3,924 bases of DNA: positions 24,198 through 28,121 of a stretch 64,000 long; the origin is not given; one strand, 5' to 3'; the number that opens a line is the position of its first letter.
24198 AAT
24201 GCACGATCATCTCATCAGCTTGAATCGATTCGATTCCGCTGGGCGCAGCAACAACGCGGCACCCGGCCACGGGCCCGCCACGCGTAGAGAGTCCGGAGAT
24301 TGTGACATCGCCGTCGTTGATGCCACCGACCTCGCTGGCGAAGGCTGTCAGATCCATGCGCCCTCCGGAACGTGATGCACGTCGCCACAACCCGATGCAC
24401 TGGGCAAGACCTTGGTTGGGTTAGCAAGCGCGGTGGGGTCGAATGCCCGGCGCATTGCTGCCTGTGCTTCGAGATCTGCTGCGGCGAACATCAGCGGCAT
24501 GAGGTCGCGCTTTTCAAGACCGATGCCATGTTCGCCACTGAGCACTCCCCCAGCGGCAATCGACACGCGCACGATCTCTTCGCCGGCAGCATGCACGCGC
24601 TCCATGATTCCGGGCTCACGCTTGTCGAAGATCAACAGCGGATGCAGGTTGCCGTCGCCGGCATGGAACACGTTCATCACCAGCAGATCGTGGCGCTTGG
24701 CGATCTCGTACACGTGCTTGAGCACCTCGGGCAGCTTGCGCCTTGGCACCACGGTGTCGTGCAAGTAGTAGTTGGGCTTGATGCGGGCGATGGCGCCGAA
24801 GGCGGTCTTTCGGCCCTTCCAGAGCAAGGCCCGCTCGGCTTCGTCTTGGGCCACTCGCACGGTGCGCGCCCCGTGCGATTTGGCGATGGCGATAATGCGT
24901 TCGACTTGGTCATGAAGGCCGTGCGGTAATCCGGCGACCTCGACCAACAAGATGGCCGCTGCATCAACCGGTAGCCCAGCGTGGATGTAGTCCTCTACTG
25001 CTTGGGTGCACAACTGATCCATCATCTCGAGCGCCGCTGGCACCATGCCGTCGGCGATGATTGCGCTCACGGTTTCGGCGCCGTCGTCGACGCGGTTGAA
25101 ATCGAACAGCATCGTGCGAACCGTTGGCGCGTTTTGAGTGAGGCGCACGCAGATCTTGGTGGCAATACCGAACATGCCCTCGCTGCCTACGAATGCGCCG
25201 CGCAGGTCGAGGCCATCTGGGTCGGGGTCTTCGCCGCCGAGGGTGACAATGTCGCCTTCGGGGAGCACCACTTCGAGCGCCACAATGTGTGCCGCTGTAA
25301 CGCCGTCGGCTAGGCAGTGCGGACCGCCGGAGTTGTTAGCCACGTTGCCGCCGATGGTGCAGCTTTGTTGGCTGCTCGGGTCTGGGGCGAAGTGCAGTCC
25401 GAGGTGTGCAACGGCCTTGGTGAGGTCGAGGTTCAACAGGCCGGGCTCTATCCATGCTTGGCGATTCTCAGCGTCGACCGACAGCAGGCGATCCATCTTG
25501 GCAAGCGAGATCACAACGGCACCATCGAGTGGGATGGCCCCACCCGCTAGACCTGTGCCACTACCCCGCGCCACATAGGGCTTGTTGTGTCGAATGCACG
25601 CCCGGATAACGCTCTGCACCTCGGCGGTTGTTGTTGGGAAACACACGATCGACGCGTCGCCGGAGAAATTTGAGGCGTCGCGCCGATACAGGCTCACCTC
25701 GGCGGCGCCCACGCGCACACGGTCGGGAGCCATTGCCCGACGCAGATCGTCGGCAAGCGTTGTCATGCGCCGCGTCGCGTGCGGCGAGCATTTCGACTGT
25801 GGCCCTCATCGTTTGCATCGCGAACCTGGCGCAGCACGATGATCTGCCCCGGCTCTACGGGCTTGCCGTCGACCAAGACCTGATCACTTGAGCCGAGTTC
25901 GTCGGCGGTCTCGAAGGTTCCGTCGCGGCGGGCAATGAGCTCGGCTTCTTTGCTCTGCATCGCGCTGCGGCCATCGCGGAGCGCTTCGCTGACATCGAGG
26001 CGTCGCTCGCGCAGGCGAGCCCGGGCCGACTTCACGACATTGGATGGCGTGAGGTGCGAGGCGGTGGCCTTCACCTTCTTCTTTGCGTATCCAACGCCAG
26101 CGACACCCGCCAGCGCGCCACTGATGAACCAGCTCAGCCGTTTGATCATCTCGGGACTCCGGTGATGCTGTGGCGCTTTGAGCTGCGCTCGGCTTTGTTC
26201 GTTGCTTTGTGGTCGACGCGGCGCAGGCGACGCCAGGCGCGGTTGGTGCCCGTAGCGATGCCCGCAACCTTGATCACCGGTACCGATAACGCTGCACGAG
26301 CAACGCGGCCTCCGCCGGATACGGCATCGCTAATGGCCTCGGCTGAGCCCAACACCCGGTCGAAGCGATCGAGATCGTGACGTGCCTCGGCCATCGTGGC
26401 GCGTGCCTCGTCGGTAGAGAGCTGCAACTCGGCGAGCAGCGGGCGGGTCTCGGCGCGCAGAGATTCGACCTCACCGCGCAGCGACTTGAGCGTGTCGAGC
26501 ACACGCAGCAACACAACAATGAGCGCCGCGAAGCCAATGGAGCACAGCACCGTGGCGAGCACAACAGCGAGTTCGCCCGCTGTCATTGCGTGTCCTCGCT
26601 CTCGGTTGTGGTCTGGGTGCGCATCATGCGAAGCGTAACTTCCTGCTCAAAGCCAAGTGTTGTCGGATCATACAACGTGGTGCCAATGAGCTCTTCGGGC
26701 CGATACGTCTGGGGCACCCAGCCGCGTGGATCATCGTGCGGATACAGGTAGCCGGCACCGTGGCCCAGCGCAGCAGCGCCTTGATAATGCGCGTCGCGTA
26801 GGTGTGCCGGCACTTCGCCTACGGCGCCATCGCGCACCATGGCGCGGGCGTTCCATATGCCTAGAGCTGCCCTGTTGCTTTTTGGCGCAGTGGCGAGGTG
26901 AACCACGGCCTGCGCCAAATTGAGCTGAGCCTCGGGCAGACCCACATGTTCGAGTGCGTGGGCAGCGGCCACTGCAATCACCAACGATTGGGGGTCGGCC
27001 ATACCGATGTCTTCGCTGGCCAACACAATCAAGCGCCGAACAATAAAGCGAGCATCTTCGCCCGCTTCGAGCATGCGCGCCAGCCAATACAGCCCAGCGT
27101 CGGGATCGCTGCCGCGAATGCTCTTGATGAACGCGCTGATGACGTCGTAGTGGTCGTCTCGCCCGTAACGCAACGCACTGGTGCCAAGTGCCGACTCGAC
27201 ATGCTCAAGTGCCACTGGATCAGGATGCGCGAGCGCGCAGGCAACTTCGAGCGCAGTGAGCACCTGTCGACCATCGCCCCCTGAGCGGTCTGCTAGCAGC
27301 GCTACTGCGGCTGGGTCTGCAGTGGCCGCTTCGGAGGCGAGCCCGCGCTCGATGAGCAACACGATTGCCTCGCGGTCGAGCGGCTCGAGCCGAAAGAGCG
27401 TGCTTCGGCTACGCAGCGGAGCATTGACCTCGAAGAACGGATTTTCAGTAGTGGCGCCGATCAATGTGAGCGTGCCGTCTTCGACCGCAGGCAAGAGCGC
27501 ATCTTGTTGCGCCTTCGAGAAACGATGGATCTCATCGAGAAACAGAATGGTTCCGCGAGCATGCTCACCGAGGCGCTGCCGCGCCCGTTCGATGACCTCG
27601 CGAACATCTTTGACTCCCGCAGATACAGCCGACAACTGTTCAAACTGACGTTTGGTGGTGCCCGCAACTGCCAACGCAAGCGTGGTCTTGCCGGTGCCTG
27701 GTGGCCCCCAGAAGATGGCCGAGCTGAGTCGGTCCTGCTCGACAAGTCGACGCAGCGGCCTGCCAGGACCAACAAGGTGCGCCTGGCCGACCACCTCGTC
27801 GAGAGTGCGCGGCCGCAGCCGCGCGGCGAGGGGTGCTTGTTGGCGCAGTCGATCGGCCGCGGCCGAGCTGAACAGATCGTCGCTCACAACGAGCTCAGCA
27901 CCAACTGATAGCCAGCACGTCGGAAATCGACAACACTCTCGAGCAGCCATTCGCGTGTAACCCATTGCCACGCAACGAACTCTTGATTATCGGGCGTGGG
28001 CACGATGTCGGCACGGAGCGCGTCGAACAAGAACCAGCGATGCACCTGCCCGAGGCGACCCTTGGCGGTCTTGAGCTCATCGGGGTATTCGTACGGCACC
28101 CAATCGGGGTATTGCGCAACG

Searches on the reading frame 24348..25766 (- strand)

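Call 9: search_protein_families(library=pfam, proteins=[window:24348-25766:-], max_evalue=0.001)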
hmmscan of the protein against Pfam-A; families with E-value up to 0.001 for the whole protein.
window:24348-25766:- (472 aa): 2 families
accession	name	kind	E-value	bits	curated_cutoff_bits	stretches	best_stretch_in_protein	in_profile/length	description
PF02913.24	FAD-oxidase_C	-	3.4e-65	220.7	21.2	1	216-453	5-248/248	FAD linked oxidases, C-terminal domain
PF01565.28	FAD_binding_4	-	1e-36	126.1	26.4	1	39-177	2-139/139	FAD binding domain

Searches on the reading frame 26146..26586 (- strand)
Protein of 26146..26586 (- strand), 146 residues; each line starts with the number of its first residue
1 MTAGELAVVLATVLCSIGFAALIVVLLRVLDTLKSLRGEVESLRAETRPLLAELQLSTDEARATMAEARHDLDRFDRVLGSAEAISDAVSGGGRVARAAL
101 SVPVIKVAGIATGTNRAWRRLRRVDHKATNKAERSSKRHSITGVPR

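Call 9: search_protein_families(library=pfam, proteins=[window:26146-26586:-], max_evalue=0.001)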
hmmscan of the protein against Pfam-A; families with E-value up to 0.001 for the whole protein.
window:26146-26586:- (146 aa): 2 families
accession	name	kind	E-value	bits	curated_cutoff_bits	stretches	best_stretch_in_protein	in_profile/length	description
PF06103.16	DUF948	-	1.8e-07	31.7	37.2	1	15-90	6-85/89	Bacterial protein of unknown function (DUF948)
PF16740.10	SKA2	-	0.00099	19.3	30.1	0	27-80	41-94/110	Spindle and kinetochore-associated protein 2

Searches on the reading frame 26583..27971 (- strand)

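Call 9: search_protein_families(library=pfam, proteins=[window:26583-27971:-], max_evalue=0.001)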
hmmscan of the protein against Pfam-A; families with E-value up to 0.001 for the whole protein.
window:26583-27971:- (462 aa): 11 families
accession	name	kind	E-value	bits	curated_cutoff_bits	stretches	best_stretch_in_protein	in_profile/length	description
PF12002.13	MgsA_C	-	1.8e-64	217.1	27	1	287-450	1-164/167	MgsA AAA+ ATPase C terminal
PF00004.35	AAA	-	1.5e-17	64.7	21.2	1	86-190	2-123/131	ATPase family associated with various cellular activities (AAA)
PF16193.11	AAA_assoc_2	-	4e-17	62.7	34.3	1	216-286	5-81/81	AAA C-terminal domain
PF05496.18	RuvB_N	-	9.4e-13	48.7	27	1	52-171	1-116/159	Holliday junction DNA helicase RuvB P-loop domain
PF00158.32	Sigma54_activat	-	2.1e-07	31.2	20.2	1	136-177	90-131/168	Sigma-54 interaction domain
PF07728.20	AAA_5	-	3.5e-07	30.7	22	1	86-176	3-103/139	AAA domain (dynein-related subfamily)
PF13191.12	AAA_16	-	1.7e-05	25.8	32.6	0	117-159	112-152/167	AAA ATPase domain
PF13173.12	AAA_14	-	4.2e-05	24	27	1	87-199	7-124/129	AAA domain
PF07724.20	AAA_2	-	4.8e-05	23.9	27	1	82-169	3-105/166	AAA domain (Cdc48 subfamily)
PF01078.27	Mg_chelatase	-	0.00019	21.3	20.3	0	138-176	105-143/207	Magnesium chelatase, subunit ChlI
PF13401.12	AAA_22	-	0.00063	20.5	27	0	84-157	7-84/130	AAA domain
